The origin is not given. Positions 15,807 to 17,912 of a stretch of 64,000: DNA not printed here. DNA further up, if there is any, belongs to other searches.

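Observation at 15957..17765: Initiating transferase with chimeric architecture: WecA/MraY-type PNPT catalytic domain followed by a WbaP/WbpM-type CoA-binding domain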

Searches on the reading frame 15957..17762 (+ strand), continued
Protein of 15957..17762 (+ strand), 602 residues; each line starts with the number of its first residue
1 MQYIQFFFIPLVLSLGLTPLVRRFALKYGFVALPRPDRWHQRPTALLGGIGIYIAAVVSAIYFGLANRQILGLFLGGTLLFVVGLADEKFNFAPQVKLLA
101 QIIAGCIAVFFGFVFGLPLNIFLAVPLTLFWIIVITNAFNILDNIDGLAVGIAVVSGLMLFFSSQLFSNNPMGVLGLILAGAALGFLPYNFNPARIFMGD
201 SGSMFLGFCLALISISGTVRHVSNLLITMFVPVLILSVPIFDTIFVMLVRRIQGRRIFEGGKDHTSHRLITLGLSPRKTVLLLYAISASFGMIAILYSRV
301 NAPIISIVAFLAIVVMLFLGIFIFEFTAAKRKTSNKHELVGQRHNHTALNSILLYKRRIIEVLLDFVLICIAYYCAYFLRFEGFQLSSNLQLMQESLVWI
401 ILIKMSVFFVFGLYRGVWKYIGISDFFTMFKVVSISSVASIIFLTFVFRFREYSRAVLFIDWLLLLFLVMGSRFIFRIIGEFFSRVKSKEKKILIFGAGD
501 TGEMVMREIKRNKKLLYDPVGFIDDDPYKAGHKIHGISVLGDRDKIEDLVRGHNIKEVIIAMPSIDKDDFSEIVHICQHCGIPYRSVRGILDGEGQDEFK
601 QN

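Call 40: find_homologous_proteins(query=A2)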
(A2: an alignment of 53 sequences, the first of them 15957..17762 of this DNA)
Query A2 (53 sequences) (602 aa, profile of the alignment): 5570 proteins with E <= 0.001 among 8000 candidates; the best 120 are listed.
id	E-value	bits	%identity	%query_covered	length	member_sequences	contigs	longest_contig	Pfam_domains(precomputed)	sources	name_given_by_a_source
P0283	1.4e-241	821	57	99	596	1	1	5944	PF13727.13,PF00953.27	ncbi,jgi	jgi:UDP-GlcNAc:undecaprenyl-phosphate GlcNAc-1-phosphate transferase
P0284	5.1e-240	816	50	99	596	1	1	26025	PF17836.8,PF13727.13,PF00953.27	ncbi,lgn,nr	ncbi:MAG: hypothetical protein JW869_06390 [Candidatus Omnitrophica bacterium]|nr:hypothetical prote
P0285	6.3e-240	816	52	98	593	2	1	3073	PF17836.8,PF13727.13,PF00953.27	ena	-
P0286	2.1e-239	814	51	98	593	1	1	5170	PF17836.8,PF13727.13,PF00953.27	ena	-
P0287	8.8e-239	812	50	98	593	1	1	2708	PF17836.8,PF13727.13,PF00953.27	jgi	-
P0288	1.6e-238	811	50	98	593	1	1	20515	PF17836.8,PF13727.13,PF00953.27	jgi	jgi:UDP-GlcNAc:undecaprenyl-phosphate GlcNAc-1-phosphate transferase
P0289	1.8e-238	811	52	98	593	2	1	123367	PF17836.8,PF13727.13,PF00953.27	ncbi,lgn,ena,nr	ncbi:hypothetical protein KJA13_04180 [Patescibacteria group bacterium]|nr:hypothetical protein [Pat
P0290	2.9e-238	810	52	98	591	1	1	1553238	PF02629.26,PF17836.8,PF13727.13,PF00953.27,PF22674.3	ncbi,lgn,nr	ncbi:MAG: hypothetical protein JSV30_07405 [Candidatus Omnitrophota bacterium]|nr:MAG: hypothetical 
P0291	6.9e-238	809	51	97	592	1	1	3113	PF17836.8,PF13727.13,PF00953.27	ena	-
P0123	2.5e-237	807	51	96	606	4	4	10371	PF17836.8,PF13727.13,PF00953.27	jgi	jgi:UDP-GlcNAc:undecaprenyl-phosphate GlcNAc-1-phosphate transferase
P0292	2.9e-237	807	51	98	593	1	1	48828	PF17836.8,PF13727.13,PF00953.27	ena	-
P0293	3.1e-237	807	50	99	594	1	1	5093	PF17836.8,PF13727.13,PF00953.27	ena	-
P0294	3.8e-236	803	44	98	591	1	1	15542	PF17836.8,PF13727.13,PF00953.27,PF22674.3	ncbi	ncbi:hypothetical protein ACFL0P_06790 [Candidatus Omnitrophota bacterium]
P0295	2.3e-235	801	50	98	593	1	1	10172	PF17836.8,PF13727.13,PF00953.27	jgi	-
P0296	2.5e-235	800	48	99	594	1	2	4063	PF13727.13,PF00953.27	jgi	-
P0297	3.8e-235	800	49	98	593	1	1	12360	PF17836.8,PF13727.13,PF00953.27,PF22674.3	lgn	-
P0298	5.6e-235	799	51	98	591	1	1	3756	PF17836.8,PF13727.13,PF00953.27,PF22674.3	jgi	jgi:UDP-GlcNAc:undecaprenyl-phosphate GlcNAc-1-phosphate transferase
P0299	7.2e-235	799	49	98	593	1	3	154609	PF17836.8,PF13727.13,PF00953.27,PF22674.3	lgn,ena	-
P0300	8.5e-235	799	46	99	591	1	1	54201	PF13727.13,PF00953.27,PF22674.3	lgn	-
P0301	9.7e-235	799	50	98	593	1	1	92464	PF17836.8,PF13727.13,PF00953.27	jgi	jgi:UDP-GlcNAc:undecaprenyl-phosphate GlcNAc-1-phosphate transferase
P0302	3.8e-234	797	49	98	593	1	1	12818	PF13727.13,PF00953.27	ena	-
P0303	4.5e-234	796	44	97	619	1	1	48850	PF13727.13,PF00953.27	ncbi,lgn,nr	ncbi:MAG: hypothetical protein JW844_04250 [Candidatus Omnitrophica bacterium]|nr:hypothetical prote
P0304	5.5e-234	796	43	96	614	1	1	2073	PF17836.8,PF13727.13,PF00953.27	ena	-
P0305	5.6e-234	796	47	97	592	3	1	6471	PF13727.13,PF00953.27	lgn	-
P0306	8.4e-234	795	43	98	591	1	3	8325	PF13727.13,PF00953.27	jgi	-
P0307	9.6e-234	795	49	95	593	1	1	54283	PF17836.8,PF13727.13,PF00953.27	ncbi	ncbi:hypothetical protein ACFL2I_00760 [Candidatus Omnitrophota bacterium]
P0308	1.1e-233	795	43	98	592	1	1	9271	PF17836.8,PF13727.13,PF00953.27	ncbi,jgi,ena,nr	ncbi:MAG: hypothetical protein KKH08_05010 [Candidatus Omnitrophica bacterium]|nr:hypothetical prote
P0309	1.1e-233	795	43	98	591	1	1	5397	PF17836.8,PF13727.13,PF00953.27,PF22674.3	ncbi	-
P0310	1.4e-233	795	41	93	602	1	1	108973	PF13727.13,PF00953.27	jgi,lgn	-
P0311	2.0e-233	794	50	98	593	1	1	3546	PF17836.8,PF13727.13,PF00953.27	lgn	-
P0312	2.3e-233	794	45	98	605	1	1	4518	PF17836.8,PF13727.13,PF00953.27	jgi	jgi:UDP-GlcNAc:undecaprenyl-phosphate/decaprenyl-phosphate GlcNAc-1-phosphate transferase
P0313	3.4e-233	793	50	99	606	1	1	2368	PF17836.8,PF13727.13,PF00953.27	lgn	-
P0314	3.4e-233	793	46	98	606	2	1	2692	PF13727.13,PF00953.27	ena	-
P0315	4.2e-233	793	51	99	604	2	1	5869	PF17836.8,PF13727.13,PF00953.27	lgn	-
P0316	5.1e-233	793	38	95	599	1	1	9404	PF13727.13,PF00953.27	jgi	-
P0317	5.4e-233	793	39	95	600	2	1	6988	PF13727.13,PF00953.27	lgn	-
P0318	1.1e-232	792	40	96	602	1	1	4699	PF13727.13,PF00953.27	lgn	-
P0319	1.6e-232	791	49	98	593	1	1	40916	PF17836.8,PF13727.13,PF00953.27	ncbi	ncbi:hypothetical protein ACFL1I_03945 [Candidatus Omnitrophota bacterium]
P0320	1.6e-232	791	44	98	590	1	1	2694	PF13727.13,PF00953.27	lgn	-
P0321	2.3e-232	791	43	97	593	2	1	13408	PF17836.8,PF13727.13,PF00953.27,PF22674.3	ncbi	-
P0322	2.5e-232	791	39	94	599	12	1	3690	PF13727.13,PF00953.27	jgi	jgi:UDP-GlcNAc:undecaprenyl-phosphate GlcNAc-1-phosphate transferase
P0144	3.1e-232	790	40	96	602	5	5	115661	PF13727.13,PF00953.27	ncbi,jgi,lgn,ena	-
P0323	3.6e-232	790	53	98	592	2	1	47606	PF17836.8,PF13727.13,PF00953.27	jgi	jgi:UDP-GlcNAc:undecaprenyl-phosphate GlcNAc-1-phosphate transferase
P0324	4.7e-232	790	40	96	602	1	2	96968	PF13727.13,PF00953.27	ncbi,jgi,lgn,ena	-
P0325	5.6e-232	789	49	96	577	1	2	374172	PF17836.8,PF13727.13,PF00953.27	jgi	-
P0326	5.8e-232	789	45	94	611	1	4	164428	PF17836.8,PF13727.13,PF00953.27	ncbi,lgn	-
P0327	1.4e-231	788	42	98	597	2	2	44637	PF17836.8,PF13727.13,PF00953.27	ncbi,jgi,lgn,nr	ncbi:MAG: hypothetical protein HQ593_01565 [Candidatus Omnitrophica bacterium]|nr:hypothetical prote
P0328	1.5e-231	788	44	97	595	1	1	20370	PF13727.13,PF00953.27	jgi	-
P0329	1.5e-231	788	43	95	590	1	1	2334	PF17836.8,PF13727.13,PF00953.27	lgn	-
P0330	1.5e-231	788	44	98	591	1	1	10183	PF02629.26,PF17836.8,PF13727.13,PF00953.27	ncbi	-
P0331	1.8e-231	788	43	95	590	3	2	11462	PF17836.8,PF13727.13,PF00953.27,PF22674.3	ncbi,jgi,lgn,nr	ncbi:MAG: hypothetical protein HQ566_01425 [Candidatus Omnitrophica bacterium]|nr:hypothetical prote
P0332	1.9e-231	788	42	98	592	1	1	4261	PF13727.13,PF00953.27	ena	-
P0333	1.9e-231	788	44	98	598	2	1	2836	PF13727.13,PF00953.27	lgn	-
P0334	1.9e-231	788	45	98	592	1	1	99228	PF17836.8,PF13727.13,PF00953.27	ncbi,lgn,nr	ncbi:MAG: hypothetical protein HZA10_10350 [Nitrospirae bacterium]|nr:hypothetical protein [Nitrospi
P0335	2.4e-231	787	50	99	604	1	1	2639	PF17836.8,PF13727.13,PF00953.27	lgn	-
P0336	3.0e-231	787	40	98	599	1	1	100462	PF13727.13,PF00953.27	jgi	jgi:UDP-GlcNAc:undecaprenyl-phosphate/decaprenyl-phosphate GlcNAc-1-phosphate transferase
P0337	3.5e-231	787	43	95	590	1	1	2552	PF17836.8,PF13727.13,PF00953.27,PF22674.3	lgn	-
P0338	4.0e-231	787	48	99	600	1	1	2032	PF17836.8,PF13727.13,PF00953.27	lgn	-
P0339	4.8e-231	786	49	99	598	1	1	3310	PF17836.8,PF13727.13,PF00953.27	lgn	-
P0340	5.1e-231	786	44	98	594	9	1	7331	PF17836.8,PF13727.13,PF00953.27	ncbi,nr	ncbi:MAG: glycosyl transferase [Candidatus Omnitrophica bacterium]|nr:glycosyl transferase [Candidat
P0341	5.3e-231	786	40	96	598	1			PF13727.13,PF00953.27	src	-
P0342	5.7e-231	786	40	95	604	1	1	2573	PF13727.13,PF00953.27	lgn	-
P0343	8.7e-231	786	38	96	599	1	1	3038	PF13727.13,PF00953.27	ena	-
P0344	9.8e-231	785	52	99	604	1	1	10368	PF17836.8,PF13727.13,PF00953.27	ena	-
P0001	1.0e-230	785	100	100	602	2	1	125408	PF17836.8,PF13727.13,PF00953.27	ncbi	ncbi:hypothetical protein ACFL1K_00300 [Candidatus Omnitrophota bacterium]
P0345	1.0e-230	785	45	96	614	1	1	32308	PF17836.8,PF13727.13,PF00953.27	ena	-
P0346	1.2e-230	785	45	98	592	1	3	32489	PF13727.13,PF00953.27,PF22674.3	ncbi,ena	ncbi:MAG: hypothetical protein AABY55_00275 [Candidatus Omnitrophota bacterium]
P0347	1.3e-230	785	44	98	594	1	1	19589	PF17836.8,PF13727.13,PF00953.27,PF22674.3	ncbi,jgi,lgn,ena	ncbi:MAG: hypothetical protein WC569_04020 [Candidatus Omnitrophota bacterium]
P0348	1.4e-230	785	43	98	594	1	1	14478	PF13727.13,PF00953.27,PF22674.3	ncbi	ncbi:hypothetical protein ACFL2G_04630 [Candidatus Omnitrophota bacterium]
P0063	1.4e-230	785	61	100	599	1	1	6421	PF17836.8,PF13727.13,PF00953.27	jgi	-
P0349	1.9e-230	784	39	95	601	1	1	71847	PF13727.13,PF00953.27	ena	-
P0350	2.0e-230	784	40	96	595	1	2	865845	PF13727.13,PF00953.27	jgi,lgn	jgi:UDP-GlcNAc:undecaprenyl-phosphate GlcNAc-1-phosphate transferase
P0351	3.2e-230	784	45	98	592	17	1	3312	PF17836.8,PF13727.13,PF00953.27,PF22674.3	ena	-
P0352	3.3e-230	784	45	98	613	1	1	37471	PF13727.13,PF00953.27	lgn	-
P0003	3.5e-230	784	68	100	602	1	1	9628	PF17836.8,PF13727.13,PF00953.27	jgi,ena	-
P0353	3.8e-230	783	40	96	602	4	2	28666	PF13727.13,PF00953.27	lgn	-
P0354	3.9e-230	783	40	98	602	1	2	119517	PF13727.13,PF00953.27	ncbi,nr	ncbi:MAG: hypothetical protein M3209_06095 [Acidobacteriota bacterium]|nr:hypothetical protein [Acid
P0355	4.3e-230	783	39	94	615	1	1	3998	PF13727.13,PF00953.27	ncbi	-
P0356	4.6e-230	783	43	96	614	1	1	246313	PF13727.13,PF00953.27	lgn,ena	-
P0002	5.8e-230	783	68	100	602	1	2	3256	PF17836.8,PF13727.13,PF00953.27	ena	-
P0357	7.1e-230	782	41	96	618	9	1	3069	PF13727.13,PF00953.27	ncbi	-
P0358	7.3e-230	782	45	97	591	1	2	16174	PF17836.8,PF13727.13,PF00953.27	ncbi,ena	-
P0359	7.6e-230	782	44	99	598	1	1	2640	PF17836.8,PF13727.13,PF00953.27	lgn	-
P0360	7.9e-230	782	44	98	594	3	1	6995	PF13727.13,PF00953.27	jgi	-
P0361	8.1e-230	782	51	93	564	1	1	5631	PF17836.8,PF13727.13,PF00953.27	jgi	-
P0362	8.8e-230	782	38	97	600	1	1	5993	PF13727.13,PF00953.27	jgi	jgi:UDP-GlcNAc:undecaprenyl-phosphate GlcNAc-1-phosphate transferase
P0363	8.9e-230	782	38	97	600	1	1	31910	PF13727.13,PF00953.27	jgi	jgi:UDP-GlcNAc:undecaprenyl-phosphate GlcNAc-1-phosphate transferase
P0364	9.5e-230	782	40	95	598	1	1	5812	PF13727.13,PF00953.27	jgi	jgi:UDP-GlcNAc:undecaprenyl-phosphate GlcNAc-1-phosphate transferase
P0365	1.1e-229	782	48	98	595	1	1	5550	PF13727.13,PF00953.27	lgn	-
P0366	1.1e-229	782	44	98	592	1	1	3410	PF17836.8,PF13727.13,PF00953.27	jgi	jgi:UDP-GlcNAc:undecaprenyl-phosphate GlcNAc-1-phosphate transferase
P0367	1.1e-229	782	40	97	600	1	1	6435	PF13727.13,PF00953.27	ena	-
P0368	1.2e-229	782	44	99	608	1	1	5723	PF17836.8,PF13727.13,PF00953.27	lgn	-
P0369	1.3e-229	782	44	94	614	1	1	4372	PF17836.8,PF13727.13,PF00953.27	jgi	-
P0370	1.5e-229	781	38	96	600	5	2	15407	PF13727.13,PF00953.27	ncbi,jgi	jgi:UDP-GlcNAc:undecaprenyl-phosphate GlcNAc-1-phosphate transferase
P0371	1.6e-229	781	38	96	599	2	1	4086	PF13727.13,PF00953.27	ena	-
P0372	1.8e-229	781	53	98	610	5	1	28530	PF17836.8,PF13727.13,PF00953.27,PF22674.3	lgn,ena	-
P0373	1.8e-229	781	44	98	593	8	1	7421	PF13727.13,PF00953.27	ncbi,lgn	-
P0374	2.4e-229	781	45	95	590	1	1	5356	PF17836.8,PF13727.13,PF00953.27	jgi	jgi:UDP-GlcNAc:undecaprenyl-phosphate GlcNAc-1-phosphate transferase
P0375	2.7e-229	781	38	96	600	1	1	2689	PF13727.13,PF00953.27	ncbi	-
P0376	3.4e-229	780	40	96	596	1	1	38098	PF13727.13,PF00953.27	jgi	jgi:UDP-GlcNAc:undecaprenyl-phosphate GlcNAc-1-phosphate transferase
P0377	3.6e-229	780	45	98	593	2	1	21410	PF13727.13,PF00953.27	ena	-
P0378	3.7e-229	780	39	98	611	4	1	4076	PF13727.13,PF00953.27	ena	-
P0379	3.8e-229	780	38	96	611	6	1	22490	PF13727.13,PF00953.27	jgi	jgi:UDP-GlcNAc:undecaprenyl-phosphate GlcNAc-1-phosphate transferase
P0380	4.0e-229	780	50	96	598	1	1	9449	PF17836.8,PF13727.13,PF00953.27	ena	-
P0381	4.4e-229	780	42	98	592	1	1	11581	PF17836.8,PF13727.13,PF00953.27,PF22674.3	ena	-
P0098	4.5e-229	780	61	96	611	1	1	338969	PF17836.8,PF13727.13,PF00953.27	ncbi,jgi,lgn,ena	ncbi:MAG: hypothetical protein WC510_00870 [Candidatus Omnitrophota bacterium]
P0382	5.1e-229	780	45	98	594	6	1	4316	PF13727.13,PF00953.27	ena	-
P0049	5.6e-229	780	64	100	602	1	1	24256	PF17836.8,PF13727.13,PF00953.27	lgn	-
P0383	6.4e-229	779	45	98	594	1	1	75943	PF17836.8,PF13727.13,PF00953.27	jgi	jgi:UDP-GlcNAc:undecaprenyl-phosphate GlcNAc-1-phosphate transferase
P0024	6.5e-229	779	66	99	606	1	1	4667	PF17836.8,PF13727.13,PF00953.27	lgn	-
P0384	6.5e-229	779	44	97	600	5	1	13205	PF13727.13,PF00953.27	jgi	-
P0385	7.0e-229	779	44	98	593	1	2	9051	PF17836.8,PF13727.13,PF00953.27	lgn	-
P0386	7.2e-229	779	44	100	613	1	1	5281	PF17836.8,PF13727.13,PF00953.27,PF22674.3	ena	-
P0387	7.5e-229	779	40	94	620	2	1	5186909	PF13727.13,PF00953.27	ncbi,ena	-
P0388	7.7e-229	779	50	99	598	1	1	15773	PF13727.13,PF00953.27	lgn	-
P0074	8.4e-229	779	61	100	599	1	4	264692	PF17836.8,PF13727.13,PF00953.27,PF22674.3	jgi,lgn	-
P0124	9.0e-229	779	45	94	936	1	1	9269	PF13727.13,PF04321.24,PF02719.22,PF00953.27,PF00106.32,PF01370.28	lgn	-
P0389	1.1e-228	779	48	98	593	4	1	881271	PF17836.8,PF13727.13,PF00953.27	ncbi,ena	-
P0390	1.1e-228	779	46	96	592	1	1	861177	PF17836.8,PF13727.13,PF00953.27,PF22674.3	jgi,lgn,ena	-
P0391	1.3e-228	778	37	96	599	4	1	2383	PF13727.13,PF00953.27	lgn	-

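Call 53: predict_structure(alignment_id=A4)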
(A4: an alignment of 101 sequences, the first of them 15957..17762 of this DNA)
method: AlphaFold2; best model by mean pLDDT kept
length: 602 residues; sequences in the alignment: 101
mean_pLDDT: 81.3   pTM: 0.76
mean pLDDT of the five models: 81.3, 80.4, 80.0, 77.8, 75.6
residues with pLDDT >= 90: 221; 70-90: 260; 50-70: 84; < 50: 37
segments of 3 or more residues with pLDDT < 50: 258-260, 333-354, 592-602
pLDDT, mean of each block of 10 residues (from residue 1): 92 97 94 78 90 96 88 96 94 90 95 78 87 92 89 93 80 92 96 91 96 81 67 75 64 55 57 79 89 81 82 81 62 47 37 61 92 92 76 89 94 71 82 95 88 88 96 82 60 86 81 74 86 83 88 87 81 86 75 35 26
secondary structure, 60 per line:
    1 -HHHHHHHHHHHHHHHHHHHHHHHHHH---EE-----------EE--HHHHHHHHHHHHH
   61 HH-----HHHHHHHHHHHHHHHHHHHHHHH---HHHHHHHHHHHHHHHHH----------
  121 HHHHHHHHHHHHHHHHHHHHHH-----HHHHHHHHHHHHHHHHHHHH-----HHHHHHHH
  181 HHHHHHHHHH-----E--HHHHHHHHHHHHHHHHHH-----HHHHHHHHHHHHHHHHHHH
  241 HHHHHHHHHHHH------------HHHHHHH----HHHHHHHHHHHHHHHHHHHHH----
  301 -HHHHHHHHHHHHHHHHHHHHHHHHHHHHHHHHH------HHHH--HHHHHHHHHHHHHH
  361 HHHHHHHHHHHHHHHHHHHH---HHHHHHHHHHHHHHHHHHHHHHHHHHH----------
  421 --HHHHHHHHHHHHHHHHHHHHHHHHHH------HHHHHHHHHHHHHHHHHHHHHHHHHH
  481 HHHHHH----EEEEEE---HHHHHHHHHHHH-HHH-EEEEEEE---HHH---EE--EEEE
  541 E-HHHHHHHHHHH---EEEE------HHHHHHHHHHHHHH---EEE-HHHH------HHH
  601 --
elements in order: H2-27 H48-62 H68-90 H94-110 H121-142 H148-167 H173-190 H199-216 H222-252 H265-271 H276-296 H302-334 H341-344 H347-380 H384-410 H423-448 H455-486 E491-496 H500-511 E517-523 E537-541 H543-553 E557-560 H567-580 E584-586 H588-591

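Call 56: fold_search(model_id=the predicted structure, library=pdb)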
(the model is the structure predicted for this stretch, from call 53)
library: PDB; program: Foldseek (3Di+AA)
matches with E <= 10: 499; with E <= 0.001: 39
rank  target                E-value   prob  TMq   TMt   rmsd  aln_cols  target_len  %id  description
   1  6oyh_D                1.5e-10  1.00  0.42  0.72   5.2       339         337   22  Crystal structure of MraY bound to carbacaprazamycin (released 2019-07-10)
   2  6oyh_A                3.0e-10  1.00  0.40  0.70   4.1       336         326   22  Crystal structure of MraY bound to carbacaprazamycin (released 2019-07-10)
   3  6oz6_A                4.5e-10  1.00  0.39  0.68   4.8       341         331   22  Crystal structure of MraY bound to 3'-hydroxymureidomycin A (released 2019-07-10)
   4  9b70_A                4.7e-10  1.00  0.41  0.69   5.3       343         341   22  Cryo-EM structure of MraY in complex with analogue 2 (released 2024-06-26)
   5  6oz6_C                4.9e-10  1.00  0.42  0.75   3.6       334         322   23  Crystal structure of MraY bound to 3'-hydroxymureidomycin A (released 2019-07-10)
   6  8cxr_C                5.3e-10  1.00  0.40  0.73   4.5       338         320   22  Crystal structure of MraY bound to a sphaerimicin analogue (released 2023-03-29)
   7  6oyh_B                6.5e-10  1.00  0.40  0.70   4.1       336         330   23  Crystal structure of MraY bound to carbacaprazamycin (released 2019-07-10)
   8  5ckr                  8.6e-10  1.00  0.40  0.69   4.8       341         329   23  Crystal Structure of MraY in complex with Muraymycin D2 (released 2016-03-02)
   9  9zno_A                9.7e-10  1.00  0.41  0.71   4.5       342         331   20  Cryo-EM structure of Hydrogenivirga sp. MraY in complex with APPB (released 2026-02-04)
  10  6oyh_C                9.7e-10  1.00  0.40  0.71   4.5       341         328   22  Crystal structure of MraY bound to carbacaprazamycin (released 2019-07-10)
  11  8cxr_A                1.2e-09  1.00  0.40  0.72   4.9       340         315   20  Crystal structure of MraY bound to a sphaerimicin analogue (released 2023-03-29)
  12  6oz6_B                1.7e-09  1.00  0.38  0.68   4.9       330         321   23  Crystal structure of MraY bound to 3'-hydroxymureidomycin A (released 2019-07-10)
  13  6oyz_A                1.9e-09  1.00  0.39  0.70   4.5       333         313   23  Crystal structure of MraY bound to capuramycin (released 2019-07-10)
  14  6oyz_B                2.6e-09  1.00  0.41  0.72   4.4       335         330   21  Crystal structure of MraY bound to capuramycin (released 2019-07-10)
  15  8tlu_A                3.0e-09  1.00  0.42  0.69   4.8       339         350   20  E. coli MraY mutant-T23P (released 2024-05-01)
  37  3nkl_B                6.5e-04  1.00  0.16  0.71   3.4       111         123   25  Crystal Structure of UDP-D-Quinovosamine 4-Dehydrogenase from Vibrio fischeri (released 2010-08-18)
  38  8t53_A                6.8e-04  1.00  0.18  0.25  11.5       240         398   20  S. enterica WbaP in a styrene maleic acid liponanoparticle (released 2024-02-14)
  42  3nkl_A                1.7e-03  1.00  0.16  0.71   3.2       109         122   26  Crystal Structure of UDP-D-Quinovosamine 4-Dehydrogenase from Vibrio fischeri (released 2010-08-18)
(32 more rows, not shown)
